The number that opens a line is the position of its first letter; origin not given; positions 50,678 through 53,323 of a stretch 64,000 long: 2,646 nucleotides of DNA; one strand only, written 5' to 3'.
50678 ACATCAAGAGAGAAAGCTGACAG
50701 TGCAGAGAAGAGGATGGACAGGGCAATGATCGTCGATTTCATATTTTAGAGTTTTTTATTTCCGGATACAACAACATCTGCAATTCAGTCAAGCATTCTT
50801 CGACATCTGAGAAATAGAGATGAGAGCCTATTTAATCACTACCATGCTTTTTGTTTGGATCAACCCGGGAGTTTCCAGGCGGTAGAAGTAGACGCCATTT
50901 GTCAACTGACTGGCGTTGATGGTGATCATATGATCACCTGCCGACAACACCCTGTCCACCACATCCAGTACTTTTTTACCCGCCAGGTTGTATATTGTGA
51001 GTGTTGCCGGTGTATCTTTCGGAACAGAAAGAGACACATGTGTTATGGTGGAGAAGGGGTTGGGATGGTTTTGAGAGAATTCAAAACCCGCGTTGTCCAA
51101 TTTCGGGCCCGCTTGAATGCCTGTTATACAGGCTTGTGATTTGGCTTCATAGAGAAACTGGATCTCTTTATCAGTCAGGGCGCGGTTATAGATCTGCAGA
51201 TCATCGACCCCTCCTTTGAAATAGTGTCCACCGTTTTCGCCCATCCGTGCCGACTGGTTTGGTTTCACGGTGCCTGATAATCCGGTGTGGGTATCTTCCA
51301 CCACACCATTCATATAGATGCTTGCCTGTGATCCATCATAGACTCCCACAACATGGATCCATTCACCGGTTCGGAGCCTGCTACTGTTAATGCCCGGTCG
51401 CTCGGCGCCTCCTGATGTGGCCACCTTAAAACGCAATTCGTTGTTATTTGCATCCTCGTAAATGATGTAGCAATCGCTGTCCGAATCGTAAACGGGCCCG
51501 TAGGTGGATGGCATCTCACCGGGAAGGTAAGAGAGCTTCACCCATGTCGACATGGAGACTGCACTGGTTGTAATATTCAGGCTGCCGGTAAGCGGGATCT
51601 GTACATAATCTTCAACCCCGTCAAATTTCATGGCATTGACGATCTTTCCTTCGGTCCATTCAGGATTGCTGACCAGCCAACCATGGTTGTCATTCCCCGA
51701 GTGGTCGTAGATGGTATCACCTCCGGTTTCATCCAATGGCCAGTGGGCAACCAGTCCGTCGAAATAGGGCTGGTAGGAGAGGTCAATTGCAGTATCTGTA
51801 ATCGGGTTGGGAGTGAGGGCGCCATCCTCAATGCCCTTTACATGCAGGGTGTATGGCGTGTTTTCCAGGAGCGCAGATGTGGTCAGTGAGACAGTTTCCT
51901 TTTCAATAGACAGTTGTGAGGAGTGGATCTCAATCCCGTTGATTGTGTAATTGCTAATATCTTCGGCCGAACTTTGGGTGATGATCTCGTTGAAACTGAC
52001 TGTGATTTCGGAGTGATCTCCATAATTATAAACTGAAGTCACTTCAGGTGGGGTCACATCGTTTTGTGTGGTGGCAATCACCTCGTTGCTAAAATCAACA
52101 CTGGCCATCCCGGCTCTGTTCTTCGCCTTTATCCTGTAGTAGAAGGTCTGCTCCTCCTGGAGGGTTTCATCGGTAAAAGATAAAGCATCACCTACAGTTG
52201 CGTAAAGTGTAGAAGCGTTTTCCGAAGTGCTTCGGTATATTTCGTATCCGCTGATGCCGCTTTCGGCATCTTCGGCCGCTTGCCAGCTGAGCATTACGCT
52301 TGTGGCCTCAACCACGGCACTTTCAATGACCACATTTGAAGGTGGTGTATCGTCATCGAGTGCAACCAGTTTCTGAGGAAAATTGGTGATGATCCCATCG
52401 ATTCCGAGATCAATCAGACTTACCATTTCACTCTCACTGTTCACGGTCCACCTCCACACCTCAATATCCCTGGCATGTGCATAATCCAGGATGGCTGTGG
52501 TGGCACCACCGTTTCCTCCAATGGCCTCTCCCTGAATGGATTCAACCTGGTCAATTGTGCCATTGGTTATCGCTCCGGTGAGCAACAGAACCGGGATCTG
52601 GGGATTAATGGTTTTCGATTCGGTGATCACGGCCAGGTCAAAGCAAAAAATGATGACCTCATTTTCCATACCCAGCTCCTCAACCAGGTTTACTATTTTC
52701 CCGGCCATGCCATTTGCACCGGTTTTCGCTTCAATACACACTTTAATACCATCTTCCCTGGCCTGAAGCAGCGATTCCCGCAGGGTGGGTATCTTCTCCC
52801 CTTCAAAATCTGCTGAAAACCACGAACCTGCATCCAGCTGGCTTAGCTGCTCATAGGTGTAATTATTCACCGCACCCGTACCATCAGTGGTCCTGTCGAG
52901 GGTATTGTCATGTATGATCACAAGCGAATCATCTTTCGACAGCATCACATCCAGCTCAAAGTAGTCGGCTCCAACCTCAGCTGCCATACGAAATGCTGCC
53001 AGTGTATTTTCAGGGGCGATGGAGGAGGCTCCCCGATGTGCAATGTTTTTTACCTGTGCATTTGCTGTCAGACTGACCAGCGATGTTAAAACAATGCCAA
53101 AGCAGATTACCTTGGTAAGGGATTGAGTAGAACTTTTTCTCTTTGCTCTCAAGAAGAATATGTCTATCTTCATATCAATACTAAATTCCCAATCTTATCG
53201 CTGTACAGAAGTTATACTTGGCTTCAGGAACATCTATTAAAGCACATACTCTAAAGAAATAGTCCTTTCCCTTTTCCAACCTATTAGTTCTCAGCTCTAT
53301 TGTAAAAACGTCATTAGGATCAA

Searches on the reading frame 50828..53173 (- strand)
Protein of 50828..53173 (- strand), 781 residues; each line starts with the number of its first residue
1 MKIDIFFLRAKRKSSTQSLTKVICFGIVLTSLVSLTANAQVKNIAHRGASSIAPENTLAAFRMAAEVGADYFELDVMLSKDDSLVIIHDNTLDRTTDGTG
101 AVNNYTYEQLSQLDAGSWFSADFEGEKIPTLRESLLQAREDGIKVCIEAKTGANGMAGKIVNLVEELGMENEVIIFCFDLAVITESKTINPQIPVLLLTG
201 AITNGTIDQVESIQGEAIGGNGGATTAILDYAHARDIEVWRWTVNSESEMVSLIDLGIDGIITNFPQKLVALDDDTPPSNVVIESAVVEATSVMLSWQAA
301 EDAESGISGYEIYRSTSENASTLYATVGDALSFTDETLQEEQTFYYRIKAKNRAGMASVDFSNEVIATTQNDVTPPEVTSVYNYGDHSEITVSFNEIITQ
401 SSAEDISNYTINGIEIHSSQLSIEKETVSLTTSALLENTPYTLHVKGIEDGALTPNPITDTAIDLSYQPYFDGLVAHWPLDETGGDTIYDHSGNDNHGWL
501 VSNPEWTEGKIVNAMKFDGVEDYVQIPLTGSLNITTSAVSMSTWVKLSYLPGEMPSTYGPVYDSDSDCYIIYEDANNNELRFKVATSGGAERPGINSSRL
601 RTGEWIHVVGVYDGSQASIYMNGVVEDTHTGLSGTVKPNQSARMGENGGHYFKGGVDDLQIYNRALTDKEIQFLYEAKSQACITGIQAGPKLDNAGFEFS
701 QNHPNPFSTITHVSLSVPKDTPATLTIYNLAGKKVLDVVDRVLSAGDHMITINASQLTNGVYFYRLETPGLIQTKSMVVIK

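Call 6: search_protein_families(library=pfam, proteins=[window:50828-53173:-], max_evalue=0.001)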
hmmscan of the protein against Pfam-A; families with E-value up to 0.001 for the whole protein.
window:50828-53173:- (781 aa): 4 families
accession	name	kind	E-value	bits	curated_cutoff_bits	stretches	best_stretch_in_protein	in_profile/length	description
PF03009.23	GDPD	-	1.2e-44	153.7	23.6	1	46-267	1-243/244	Glycerophosphoryl diester phosphodiesterase family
PF13385.13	Laminin_G_3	-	6e-28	98.3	27.6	1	518-672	1-151/151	Concanavalin A-like lectin/glucanases superfamily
PF18962.6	Por_Secre_tail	-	3.4e-10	40.5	27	1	704-778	3-74/75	Secretion system C-terminal sorting domain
PF13653.12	GDPD_2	-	0.00088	20.1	27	0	242-264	5-27/30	Glycerophosphoryl diester phosphodiesterase family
